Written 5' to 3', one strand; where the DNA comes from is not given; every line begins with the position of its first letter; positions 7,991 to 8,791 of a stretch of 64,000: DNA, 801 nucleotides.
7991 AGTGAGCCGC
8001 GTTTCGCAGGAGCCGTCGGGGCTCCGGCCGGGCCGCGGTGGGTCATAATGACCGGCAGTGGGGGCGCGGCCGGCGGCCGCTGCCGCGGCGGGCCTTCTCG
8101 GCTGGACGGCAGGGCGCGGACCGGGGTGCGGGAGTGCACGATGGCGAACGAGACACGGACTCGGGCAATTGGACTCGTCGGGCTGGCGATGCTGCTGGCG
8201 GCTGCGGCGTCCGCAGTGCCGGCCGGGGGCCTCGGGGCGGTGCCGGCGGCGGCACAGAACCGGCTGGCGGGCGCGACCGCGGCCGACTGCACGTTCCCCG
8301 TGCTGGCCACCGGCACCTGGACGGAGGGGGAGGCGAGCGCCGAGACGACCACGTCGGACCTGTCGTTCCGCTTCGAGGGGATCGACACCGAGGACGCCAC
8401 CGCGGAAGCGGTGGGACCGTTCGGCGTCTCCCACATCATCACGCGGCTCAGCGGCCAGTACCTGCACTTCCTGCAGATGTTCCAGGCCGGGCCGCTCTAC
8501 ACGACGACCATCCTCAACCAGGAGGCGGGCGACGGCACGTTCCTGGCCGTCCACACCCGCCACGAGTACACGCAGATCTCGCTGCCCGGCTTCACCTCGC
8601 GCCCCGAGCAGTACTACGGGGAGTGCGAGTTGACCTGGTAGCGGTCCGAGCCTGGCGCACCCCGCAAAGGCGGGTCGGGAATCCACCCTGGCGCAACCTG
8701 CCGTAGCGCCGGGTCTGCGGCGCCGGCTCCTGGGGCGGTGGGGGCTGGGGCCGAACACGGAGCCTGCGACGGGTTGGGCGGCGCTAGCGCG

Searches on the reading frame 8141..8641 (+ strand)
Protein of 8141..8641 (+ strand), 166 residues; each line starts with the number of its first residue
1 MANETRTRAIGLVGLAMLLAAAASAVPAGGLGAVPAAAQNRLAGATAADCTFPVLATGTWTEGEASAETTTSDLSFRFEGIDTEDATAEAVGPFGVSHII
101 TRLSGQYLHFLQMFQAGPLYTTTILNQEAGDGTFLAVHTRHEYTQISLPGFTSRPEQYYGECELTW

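Call 10: search_protein_families(library=pfam, proteins=[window:8216-8641:+], max_evalue=0.001)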
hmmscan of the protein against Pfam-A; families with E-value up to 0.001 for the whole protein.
window:8216-8641:+ (141 aa): 0 families

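Call 29: find_homologous_proteins(query=window:8141-8641:+, max_evalue=0.001)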
Query window:8141-8641:+ (166 aa): 1287 proteins with E <= 0.001 among 1996 candidates; the best 120 are listed.
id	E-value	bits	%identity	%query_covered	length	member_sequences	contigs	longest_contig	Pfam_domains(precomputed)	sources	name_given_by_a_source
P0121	6.1e-98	343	95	100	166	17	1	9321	-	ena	-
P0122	1.1e-84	300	89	84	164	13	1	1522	-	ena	-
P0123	1.1e-81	291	83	100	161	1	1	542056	-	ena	-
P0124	6.7e-81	288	82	100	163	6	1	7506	-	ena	-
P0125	1.6e-79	284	81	100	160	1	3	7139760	-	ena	-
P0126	2.0e-78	280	93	78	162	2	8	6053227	-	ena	-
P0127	4.6e-78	279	89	78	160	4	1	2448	-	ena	-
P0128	8.9e-75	268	87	79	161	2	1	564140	-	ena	-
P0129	1.2e-73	264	86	78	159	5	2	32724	-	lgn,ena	-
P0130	9.1e-62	226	76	80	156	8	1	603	-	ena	-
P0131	6.1e-61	223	76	78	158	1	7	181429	-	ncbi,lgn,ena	-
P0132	9.6e-61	223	76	77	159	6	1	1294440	-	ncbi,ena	-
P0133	9.4e-60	219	76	77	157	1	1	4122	-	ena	-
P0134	2.0e-58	215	60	99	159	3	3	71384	-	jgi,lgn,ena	-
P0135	2.9e-58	214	65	89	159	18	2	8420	-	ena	-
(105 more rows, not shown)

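Call 38: predict_structure(alignment_id=A2)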
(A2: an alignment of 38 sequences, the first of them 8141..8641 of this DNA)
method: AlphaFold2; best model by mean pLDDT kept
length: 166 residues; sequences in the alignment: 38
mean_pLDDT: 81.6   pTM: 0.67
mean pLDDT of the five models: 81.6, 80.9, 80.1, 78.6, 75.1
residues with pLDDT >= 90: 76; 70-90: 53; 50-70: 32; < 50: 5
segments of 3 or more residues with pLDDT < 50: none
pLDDT, mean of each block of 10 residues (from residue 1): 71 84 61 55 96 77 73 93 96 89 95 82 95 95 60 77 97
secondary structure, 60 per line:
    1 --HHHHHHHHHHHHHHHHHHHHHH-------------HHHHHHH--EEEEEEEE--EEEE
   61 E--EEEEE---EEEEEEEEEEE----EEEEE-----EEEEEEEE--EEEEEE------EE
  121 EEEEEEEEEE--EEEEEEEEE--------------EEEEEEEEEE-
elements in order: H3-24 H38-44 E47-54 E57-61 E64-68 E72-82 E87-91 E97-104 E107-112 E119-130 E133-141 E156-165

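Call 40: fold_search(model_id=the predicted structure, library=pdb)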
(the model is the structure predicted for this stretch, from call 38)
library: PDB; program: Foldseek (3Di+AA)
matches with E <= 10: 786; with E <= 0.001: 0
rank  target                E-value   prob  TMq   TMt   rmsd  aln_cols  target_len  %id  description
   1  6cuj_B                3.4e-03  1.00  0.33  0.36   6.1       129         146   11  Crystal structure of the C-terminal domain of neisserial heparin binding antigen (NHBA) (released 2018-09-26)
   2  6cuj_A                4.8e-03  1.00  0.38  0.41   5.6       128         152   11  Crystal structure of the C-terminal domain of neisserial heparin binding antigen (NHBA) (released 2018-09-26)
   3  9lk4_O                8.0e-03  0.97  0.28  0.25  12.2       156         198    9  Cryo-EM structure of Lhcb4.1-C2S2 PSII-LHCII supercomplex from Arabidopsis thaliana (released 2025-06-18)
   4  7oui_O                1.1e-02  0.94  0.27  0.24  12.5       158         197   12  Structure of C2S2M2-type Photosystem supercomplex from Arabidopsis thaliana (digitonin-extracted) (released 2021-08-18)
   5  8j5k_O                1.7e-02  0.92  0.27  0.20  12.3       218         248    7  Structural insights into photosystem II supercomplex and trimeric FCP antennae of a centric diatom Cyclotella meneghin (released 2023-12-20)
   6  5mdx_O                3.2e-02  0.77  0.27  0.24  12.4       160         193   14  Cryo-EM structure of the PSII supercomplex from Arabidopsis thaliana (released 2017-06-21)
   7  3fkh_A                4.3e-02  0.41  0.18  0.21  13.1       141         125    8  Crystal structure of Putative pyridoxamine 5'-phosphate oxidase (NP_601736.1) from CORYNEBACTERIUM GLUTAMICUM ATCC 130 (released 2009-01-13)
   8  3u5w                  6.5e-02  0.30  0.15  0.19  13.7       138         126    6  Crystal Structure of a probable FAD-binding, putative uncharacterized protein from Brucella melitensis, apo form (released 2011-10-19)
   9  6jlu_O                6.9e-02  0.51  0.22  0.16  12.2       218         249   10  Structure of PSII-FCP supercomplex from a centric diatom Chaetoceros gracilis at 3.02 angstrom resolution (released 2019-07-31)
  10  3u0i                  7.2e-02  0.30  0.15  0.19  13.8       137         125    6  Crystal Structure of a probable FAD-binding, putative uncharacterized protein from Brucella melitensis (released 2011-10-12)
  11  9i4t_O                8.4e-02  0.60  0.25  0.19  12.7       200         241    8  Photosystem II from Arabidopsis thaliana (released 2026-03-25)
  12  2lfu_MODEL_1_A        9.4e-02  0.97  0.39  0.41   5.2       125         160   12  The structure of a N. meningitides protein targeted for vaccine development (released 2011-10-19)
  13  7pi0_O                9.8e-02  0.75  0.28  0.22  13.1       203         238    7  Unstacked compact Dunaliella PSII (released 2022-08-17)
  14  6kaf_O                9.8e-02  0.66  0.29  0.24  11.9       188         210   14  C2S2M2N2-type PSII-LHCII (released 2019-10-23)
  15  2nnd                  1.1e-01  0.94  0.31  0.34   4.2        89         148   10  The Structural Identification of the Interaction Site and Functional State of RBP for its Membrane Receptor (released 2007-10-30)
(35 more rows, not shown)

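Call 41: search_protein_families(library=pfam, alignment_id=A2, max_evalue=1)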
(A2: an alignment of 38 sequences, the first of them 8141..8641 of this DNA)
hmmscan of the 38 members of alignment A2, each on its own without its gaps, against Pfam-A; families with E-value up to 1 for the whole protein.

A. member 1, window:8141-8641:+ (166 aa): 0 families

B. families by the number of members that match (of 38 scanned): 7 families
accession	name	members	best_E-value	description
PF06534.19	RGM_C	3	0.11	Repulsive guidance molecule (RGM) C-terminal domain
PF14485.11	DUF4431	2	0.15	Domain of unknown function (DUF4431)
PF19374.4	DUF5949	1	0.024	Family of unknown function (DUF5949)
PF20177.3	DUF6542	1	0.056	Domain of unknown function (DUF6542)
PF19847.4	DUF6322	1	0.083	Family of unknown function (DUF6322)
PF24041.1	DUF7350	1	0.17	Domain of unknown function (DUF7350)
PF23605.1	FKS1_dom2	1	0.18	1,3-beta-glucan synthase component FKS1, second domain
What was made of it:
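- Tried and rejected: Pfam on 38 members at E<=1 gave only scattered noise (call 41).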

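Call 42: search_solved_structures(query=A2, max_evalue=1)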
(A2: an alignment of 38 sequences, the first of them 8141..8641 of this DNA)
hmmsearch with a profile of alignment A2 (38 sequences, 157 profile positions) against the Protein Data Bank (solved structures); distinct sequences matched with E-value up to 1: 4.
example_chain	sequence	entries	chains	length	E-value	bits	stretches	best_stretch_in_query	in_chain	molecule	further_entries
9iqe_A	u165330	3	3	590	0.34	13.7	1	78-115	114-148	ABC transporter, ATP-binding protein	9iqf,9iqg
9kwi_A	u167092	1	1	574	0.39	13.5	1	78-115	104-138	ABC transporter, ATP-binding protein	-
8wcw_A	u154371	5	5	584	0.4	13.5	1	78-115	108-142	Transmembrane ATP-binding protein ABC transporter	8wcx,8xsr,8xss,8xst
6qpo_A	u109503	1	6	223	0.74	12.6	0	9-76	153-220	Fiber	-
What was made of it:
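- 8141..8641 (+): Divergently transcribed conserved partner, 166 aa. It has a signal peptide and an 8-stranded beta-barrel with an invariant Cys50/Cys162 pair. The family is uncharacterised. No PDB sequence match (call 42).
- Tried and rejected: A PDB profile search gave nothing meaningful (call 42).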

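Call 56: search_protein_representatives(alignment_id=A2)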
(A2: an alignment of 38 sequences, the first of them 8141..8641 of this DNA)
Query: 38 sequences, 157 profile positions. Proteins with E-value up to 0.001 (for the whole library): 742; up to 1e-10: 247; up to 1e-30: 52. The best 150 are listed.
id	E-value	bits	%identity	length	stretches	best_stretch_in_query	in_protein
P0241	3.4e-57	208.7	-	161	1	25-156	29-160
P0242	7.8e-55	201.1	-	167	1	11-156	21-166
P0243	2.9e-48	179.7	-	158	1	5-155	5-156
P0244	3.0e-48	179.7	-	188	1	10-156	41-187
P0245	1.9e-47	177.1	-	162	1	1-156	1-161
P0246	3.2e-47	176.3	-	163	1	15-156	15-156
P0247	6.2e-47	175.4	-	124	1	33-155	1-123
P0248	7.8e-47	175.1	-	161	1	10-156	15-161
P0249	6.4e-45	168.8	-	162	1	3-155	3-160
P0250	7.0e-45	168.7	-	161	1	12-156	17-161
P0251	3.2e-44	166.6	-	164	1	29-155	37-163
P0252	5.0e-44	165.9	-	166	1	23-156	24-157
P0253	5.9e-43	162.5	-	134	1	38-156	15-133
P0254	3.0e-41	156.9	-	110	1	1-110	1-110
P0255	3.0e-41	156.9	-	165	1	12-156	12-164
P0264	2.3e-39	150.8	-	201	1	49-149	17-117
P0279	5.0e-35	136.7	-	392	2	37-143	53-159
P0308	6.4e-28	113.6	-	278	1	29-155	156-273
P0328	1.2e-23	99.7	-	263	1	22-156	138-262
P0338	3.5e-22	95.0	-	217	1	17-155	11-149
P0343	1.8e-21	92.6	-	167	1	28-156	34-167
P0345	2.9e-21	92.0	-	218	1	24-121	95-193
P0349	4.4e-21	91.4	-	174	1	20-156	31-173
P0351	7.8e-21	90.6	-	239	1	23-119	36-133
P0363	3.4e-19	85.2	-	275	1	14-112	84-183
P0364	3.5e-19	85.2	-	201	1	8-109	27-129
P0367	1.0e-18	83.7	-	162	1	13-156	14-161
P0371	6.6e-18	81.1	-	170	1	9-156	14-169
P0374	2.0e-17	79.5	-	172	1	16-155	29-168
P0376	3.3e-17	78.8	-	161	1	10-154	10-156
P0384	1.5e-16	76.7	-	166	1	15-156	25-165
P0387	3.3e-16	75.6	-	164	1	8-154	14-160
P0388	5.4e-16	74.9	-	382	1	6-156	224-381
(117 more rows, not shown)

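Call 57: search_protein_families(library=pfam, proteins=[P0279, P0308, P0328, P0388, P0363, P0351, P0338, P0345, P0264, P0364], max_evalue=0.01)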
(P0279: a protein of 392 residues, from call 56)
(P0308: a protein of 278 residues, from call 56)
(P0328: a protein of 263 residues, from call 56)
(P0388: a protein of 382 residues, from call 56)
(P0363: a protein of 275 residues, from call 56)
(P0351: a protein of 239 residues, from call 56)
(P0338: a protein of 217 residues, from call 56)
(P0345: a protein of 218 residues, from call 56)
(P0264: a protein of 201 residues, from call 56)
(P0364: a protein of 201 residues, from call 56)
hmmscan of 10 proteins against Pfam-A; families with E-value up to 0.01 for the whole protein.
P0279 (392 aa): 0 families

P0308 (278 aa): 0 families

P0328 (263 aa): 0 families

P0388 (382 aa): 2 families
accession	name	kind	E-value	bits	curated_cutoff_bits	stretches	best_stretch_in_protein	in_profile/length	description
PF13533.13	Biotin_lipoyl_2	-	5.1e-05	23.4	29.8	1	49-78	3-32/32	Biotin-lipoyl like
PF04949.18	Transcrip_act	-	0.0046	17.3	27.5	1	159-226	29-96/154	Transcriptional activator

P0363 (275 aa): 0 families

P0351 (239 aa): 0 families

P0338 (217 aa): 0 families

P0345 (218 aa): 0 families

P0264 (201 aa): 0 families

P0364 (201 aa): 0 families
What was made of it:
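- Tried and rejected: Longer family members had no informative fused domains (call 57).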

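Call 58: find_encoding_contigs(protein=P0384, flank=8000, max_places=3)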
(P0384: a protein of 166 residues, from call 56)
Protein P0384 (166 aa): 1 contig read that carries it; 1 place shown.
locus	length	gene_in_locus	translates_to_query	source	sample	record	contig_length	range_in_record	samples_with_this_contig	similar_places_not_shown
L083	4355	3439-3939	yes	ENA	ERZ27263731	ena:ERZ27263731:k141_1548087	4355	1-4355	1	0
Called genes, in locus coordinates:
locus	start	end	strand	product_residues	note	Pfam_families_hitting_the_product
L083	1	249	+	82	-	?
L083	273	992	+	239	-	-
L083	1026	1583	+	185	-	PF04205:FMN_bind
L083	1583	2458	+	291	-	PF12801:Fer4_5, PF00037:Fer4 (faint), PF27538:NosR (weak)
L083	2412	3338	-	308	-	PF02424:ApbE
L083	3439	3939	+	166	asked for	-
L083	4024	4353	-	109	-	?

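Call 59: find_encoding_contigs(protein=P0349, flank=8000, max_places=3)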
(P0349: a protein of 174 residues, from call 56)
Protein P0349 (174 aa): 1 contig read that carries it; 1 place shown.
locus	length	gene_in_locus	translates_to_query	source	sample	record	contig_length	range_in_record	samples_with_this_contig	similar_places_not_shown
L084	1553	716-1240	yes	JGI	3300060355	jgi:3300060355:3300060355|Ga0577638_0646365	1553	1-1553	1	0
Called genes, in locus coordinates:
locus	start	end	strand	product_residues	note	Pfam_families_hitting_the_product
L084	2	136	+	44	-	?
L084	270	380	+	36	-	-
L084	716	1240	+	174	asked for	-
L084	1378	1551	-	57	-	?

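Call 60: find_encoding_contigs(protein=P0371, flank=8000, max_places=3)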
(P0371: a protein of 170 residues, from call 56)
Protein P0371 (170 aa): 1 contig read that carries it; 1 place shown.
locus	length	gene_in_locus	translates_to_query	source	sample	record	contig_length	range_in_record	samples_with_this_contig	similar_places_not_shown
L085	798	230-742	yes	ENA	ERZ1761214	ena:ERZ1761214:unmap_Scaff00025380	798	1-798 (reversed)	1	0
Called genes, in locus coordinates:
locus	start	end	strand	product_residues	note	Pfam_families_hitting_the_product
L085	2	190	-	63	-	?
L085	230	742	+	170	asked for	-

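Call 61: find_encoding_contigs(protein=P0374, flank=8000, max_places=3)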
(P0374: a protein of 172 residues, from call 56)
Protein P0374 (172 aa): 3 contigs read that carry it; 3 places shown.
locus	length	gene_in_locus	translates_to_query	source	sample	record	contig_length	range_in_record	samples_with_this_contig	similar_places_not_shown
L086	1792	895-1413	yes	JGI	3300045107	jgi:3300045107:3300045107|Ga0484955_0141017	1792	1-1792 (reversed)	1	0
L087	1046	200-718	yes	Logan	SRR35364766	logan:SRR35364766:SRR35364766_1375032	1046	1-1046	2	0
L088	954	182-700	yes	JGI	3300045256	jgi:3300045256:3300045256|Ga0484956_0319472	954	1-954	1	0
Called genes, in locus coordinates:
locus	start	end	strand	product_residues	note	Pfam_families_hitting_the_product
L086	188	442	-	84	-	-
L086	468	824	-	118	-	-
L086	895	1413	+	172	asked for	-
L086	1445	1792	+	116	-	?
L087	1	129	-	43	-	?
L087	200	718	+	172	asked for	-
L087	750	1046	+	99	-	?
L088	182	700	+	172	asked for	-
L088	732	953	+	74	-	?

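Call 62: find_encoding_contigs(protein=P0343, flank=8000, max_places=3)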
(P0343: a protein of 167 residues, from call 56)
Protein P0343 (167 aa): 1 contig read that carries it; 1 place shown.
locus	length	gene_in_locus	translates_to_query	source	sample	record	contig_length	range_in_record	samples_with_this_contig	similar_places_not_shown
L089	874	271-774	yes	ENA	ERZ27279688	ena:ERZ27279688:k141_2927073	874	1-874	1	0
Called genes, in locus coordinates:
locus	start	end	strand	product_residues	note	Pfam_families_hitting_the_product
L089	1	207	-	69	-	?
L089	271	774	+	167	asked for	-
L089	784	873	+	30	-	?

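Call 74: find_encoding_contigs(protein=P0387, flank=8000, max_places=2)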
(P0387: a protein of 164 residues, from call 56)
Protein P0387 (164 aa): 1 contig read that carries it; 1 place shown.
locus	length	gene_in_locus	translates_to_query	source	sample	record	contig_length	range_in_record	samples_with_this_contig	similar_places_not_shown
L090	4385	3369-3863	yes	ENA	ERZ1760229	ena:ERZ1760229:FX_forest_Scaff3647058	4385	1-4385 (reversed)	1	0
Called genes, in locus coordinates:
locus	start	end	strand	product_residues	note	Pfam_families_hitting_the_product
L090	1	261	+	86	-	?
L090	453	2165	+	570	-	PF01433:Peptidase_M1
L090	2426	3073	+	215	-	-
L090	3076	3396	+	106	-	PF20619:DUF6804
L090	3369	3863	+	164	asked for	-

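Call 75: find_encoding_contigs(protein=P0376, flank=8000, max_places=2)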
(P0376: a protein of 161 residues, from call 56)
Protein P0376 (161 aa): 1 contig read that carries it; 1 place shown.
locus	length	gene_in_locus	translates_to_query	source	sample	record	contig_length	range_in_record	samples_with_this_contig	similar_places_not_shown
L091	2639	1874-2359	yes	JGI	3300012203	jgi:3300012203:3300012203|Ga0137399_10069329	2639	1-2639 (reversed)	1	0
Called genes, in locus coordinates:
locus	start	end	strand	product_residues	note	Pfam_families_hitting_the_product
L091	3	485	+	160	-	?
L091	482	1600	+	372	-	PF07586:HXXSHH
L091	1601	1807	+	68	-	-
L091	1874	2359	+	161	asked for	-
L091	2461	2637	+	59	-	?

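Call 76: find_encoding_contigs(protein=P0367, flank=8000, max_places=2)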
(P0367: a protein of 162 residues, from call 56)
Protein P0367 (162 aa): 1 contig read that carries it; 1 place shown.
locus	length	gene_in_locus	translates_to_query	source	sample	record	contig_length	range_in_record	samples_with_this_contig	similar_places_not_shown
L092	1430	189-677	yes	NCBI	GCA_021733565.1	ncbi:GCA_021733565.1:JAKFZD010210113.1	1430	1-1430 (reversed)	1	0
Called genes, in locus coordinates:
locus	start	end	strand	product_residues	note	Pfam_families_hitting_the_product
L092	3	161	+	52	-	?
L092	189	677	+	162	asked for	-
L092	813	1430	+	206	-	?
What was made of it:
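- Tried and rejected: Several distant barrel contigs were too short to show any context (calls 59-62, 76).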

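Call 84: find_related_loci(query=P0384, collection=metagenome_contigs, flank=6000)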
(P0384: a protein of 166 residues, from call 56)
Query P0384 (166 aa) in metagenome_contigs; peptide patterns used: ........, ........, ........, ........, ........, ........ (x = any residue, [..] = any of these).
276 stretches matched a pattern, but none encodes a relative of the query by tblastn (E <= 1e-3).
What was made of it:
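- Tried and rejected: First metagenome scan with P0384: nothing found (call 84).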

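Call 86: find_related_loci(query=A6, collection=metagenome_contigs, flank=6000)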
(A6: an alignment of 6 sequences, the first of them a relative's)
Query A6 (170 aa) in metagenome_contigs; peptide patterns used: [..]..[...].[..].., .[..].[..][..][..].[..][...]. (x = any residue, [..] = any of these).
174 stretches matched a pattern; 29 encode a relative of the query (tblastn E <= 1e-3); 29 distinct loci.
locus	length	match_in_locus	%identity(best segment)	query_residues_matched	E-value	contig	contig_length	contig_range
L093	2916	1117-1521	61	37-169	9e-49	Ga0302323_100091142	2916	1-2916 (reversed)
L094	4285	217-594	54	44-168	9e-44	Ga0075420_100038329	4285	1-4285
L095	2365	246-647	54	38-169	1e-43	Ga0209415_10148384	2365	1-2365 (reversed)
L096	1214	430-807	50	44-169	3e-41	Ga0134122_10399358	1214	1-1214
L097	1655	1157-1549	49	39-169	4e-40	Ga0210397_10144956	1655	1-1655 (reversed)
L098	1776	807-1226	48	33-169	7e-40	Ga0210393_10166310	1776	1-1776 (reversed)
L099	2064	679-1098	49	33-169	7e-39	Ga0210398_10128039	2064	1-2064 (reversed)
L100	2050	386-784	47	36-168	2e-38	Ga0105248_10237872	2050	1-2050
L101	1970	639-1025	48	40-168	2e-38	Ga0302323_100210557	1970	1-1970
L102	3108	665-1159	43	3-167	3e-37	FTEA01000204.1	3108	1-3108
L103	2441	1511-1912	47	35-168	3e-35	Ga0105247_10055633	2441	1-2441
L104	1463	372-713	47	44-168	1e-33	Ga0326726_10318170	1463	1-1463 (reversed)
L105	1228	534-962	42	18-169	9e-34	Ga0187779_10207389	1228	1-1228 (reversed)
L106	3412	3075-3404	47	48-168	2e-32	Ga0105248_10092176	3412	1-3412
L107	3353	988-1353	45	44-168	8e-32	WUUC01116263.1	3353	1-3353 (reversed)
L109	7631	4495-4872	40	44-167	5e-27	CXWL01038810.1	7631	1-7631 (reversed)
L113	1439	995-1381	37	41-166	3e-22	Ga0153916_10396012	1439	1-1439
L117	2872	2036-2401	34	44-167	1e-18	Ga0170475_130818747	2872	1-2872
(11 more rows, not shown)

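Call 89: search_protein_families(library=pfam, proteins=[L109:202-888:+, L109:828-2240:+, L109:2192-2740:+, L109:2841-3389:+, L109:3515-4381:+, L109:6285-7364:-, L109:5300-6130:-, L094:1759-3456:-, L093:99-905:-, L102:1171-3108:-], max_evalue=0.001)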
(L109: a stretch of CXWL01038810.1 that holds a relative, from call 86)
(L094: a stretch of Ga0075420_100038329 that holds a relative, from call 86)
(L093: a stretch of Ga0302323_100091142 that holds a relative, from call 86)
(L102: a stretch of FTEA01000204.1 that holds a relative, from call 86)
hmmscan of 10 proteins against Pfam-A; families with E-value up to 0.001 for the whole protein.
L109:202-888:+ (229 aa): 11 families
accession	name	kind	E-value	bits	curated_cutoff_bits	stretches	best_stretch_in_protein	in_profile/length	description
PF12838.12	Fer4_7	-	6.9e-15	55.7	27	2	12-82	1-50/52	4Fe-4S dicluster domain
PF13237.11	Fer4_10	-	8.1e-11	42.1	25.5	1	7-27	3-25/53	4Fe-4S dicluster domain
PF13247.11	Fer4_11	-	2e-09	38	26.2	1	60-118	2-62/100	4Fe-4S dicluster domain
PF13183.11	Fer4_8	-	8e-08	33.1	27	0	10-82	2-66/68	4Fe-4S dicluster domain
PF12797.12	Fer4_2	-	2.4e-07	30.7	24.5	1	4-25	1-22/22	4Fe-4S binding domain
PF12837.12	Fer4_6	-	2.6e-07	30.7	25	1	7-25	3-21/24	4Fe-4S binding domain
PF13187.11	Fer4_9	-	2.5e-06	27.8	27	1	13-82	2-49/52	4Fe-4S dicluster domain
PF00037.32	Fer4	-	8.9e-06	25.8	21.1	1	8-23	3-18/24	4Fe-4S binding domain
PF13534.11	Fer4_17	-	9.9e-06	26.5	22.2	0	13-30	2-19/61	4Fe-4S dicluster domain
PF25160.1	LdpA_Fe-S-bd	-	1.5e-05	25.1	27.6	0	73-113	6-41/49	LdpA Fe-S cluster-binding domain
PF12800.12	Fer4_4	-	0.00075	20.1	24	1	11-24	2-15/17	4Fe-4S binding domain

L109:828-2240:+ (471 aa): 1 family
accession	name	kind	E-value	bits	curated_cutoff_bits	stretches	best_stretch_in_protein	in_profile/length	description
PF03916.19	NrfD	-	3.8e-25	89.6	25.8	1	77-397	7-308/313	Polysulphide reductase, NrfD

L109:2192-2740:+ (183 aa): 1 family
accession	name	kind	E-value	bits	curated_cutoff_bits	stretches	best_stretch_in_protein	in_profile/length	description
PF11821.13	ActD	-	6.3e-24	85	25.7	1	19-168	2-156/170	Alternative complex III, ActD subunit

L109:2841-3389:+ (183 aa): 1 family
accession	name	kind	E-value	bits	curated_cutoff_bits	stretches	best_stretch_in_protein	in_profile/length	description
PF04205.19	FMN_bind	-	1.9e-08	35.3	22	1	90-166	2-74/77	FMN-binding domain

L109:3515-4381:+ (289 aa): 1 family
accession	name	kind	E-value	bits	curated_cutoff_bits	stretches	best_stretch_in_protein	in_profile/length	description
PF12801.12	Fer4_5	-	6.6e-14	52.1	22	2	84-129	2-47/48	4Fe-4S binding domain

L109:6285-7364:- (360 aa): 1 family
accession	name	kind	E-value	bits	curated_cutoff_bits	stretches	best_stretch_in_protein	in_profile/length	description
PF02424.20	ApbE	-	2.6e-80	270.2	25.6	1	52-333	1-266/266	ApbE family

L109:5300-6130:- (277 aa): 5 families
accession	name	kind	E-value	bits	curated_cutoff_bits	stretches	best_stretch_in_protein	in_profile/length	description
PF00437.27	T2SSE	-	5.3e-41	140.9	24.9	1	100-258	90-250/370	Type II/IV secretion system protein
PF02562.22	PhoH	-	0.00011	22.2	27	1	145-240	18-111/205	PhoH-like protein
PF13555.12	AAA_29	-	0.00013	22.1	27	1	145-172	20-48/61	P-loop containing region of AAA domain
PF13191.12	AAA_16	-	0.00019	22.4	32.6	1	147-230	25-116/167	AAA ATPase domain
PF13476.12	AAA_23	-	0.00069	20.7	27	0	143-166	16-39/201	AAA domain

L094:1759-3456:- (566 aa): 1 family
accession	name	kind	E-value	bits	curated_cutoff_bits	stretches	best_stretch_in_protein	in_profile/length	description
PF00115.25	COX1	-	4.8e-148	494.1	34.8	1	58-499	1-435/436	Cytochrome C and Quinol oxidase polypeptide I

L093:99-905:- (269 aa): 2 families
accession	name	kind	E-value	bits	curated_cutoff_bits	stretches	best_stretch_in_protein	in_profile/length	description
PF01648.25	ACPS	-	9.5e-16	58.3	25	1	128-228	2-104/111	4'-phosphopantetheinyl transferase superfamily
PF22624.1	AASDHPPT_N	-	6.8e-10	39.5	27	1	35-121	9-96/100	4'-phosphopantetheinyl transferase, N-terminal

L102:1171-3108:- (646 aa): 4 families
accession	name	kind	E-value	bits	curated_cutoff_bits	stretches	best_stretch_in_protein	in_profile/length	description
PF13360.13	PQQ_2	-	1.4e-21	77.7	27.6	2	196-402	30-194/233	Outer membrane protein assembly factor BamB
PF01011.28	PQQ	-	4.2e-20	72.4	26.7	2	313-412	189-293/595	Glucose/ethanol/alcohol dehydrogenase, beta-propeller domain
PF13570.13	Beta-prop_ACSF4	-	1.9e-18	67.4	133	1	175-272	37-132/329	Beta-alanine-activating enzyme, beta-propeller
PF13442.11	Cytochrome_CBB3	-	2.7e-05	24.8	27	1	55-120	2-68/68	Cytochrome C oxidase, cbb3-type, subunit III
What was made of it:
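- In L109, ActB-like, NrfD/ActC and ActD genes directly precede FMN_bind-NapH-like-barrel (call 89).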
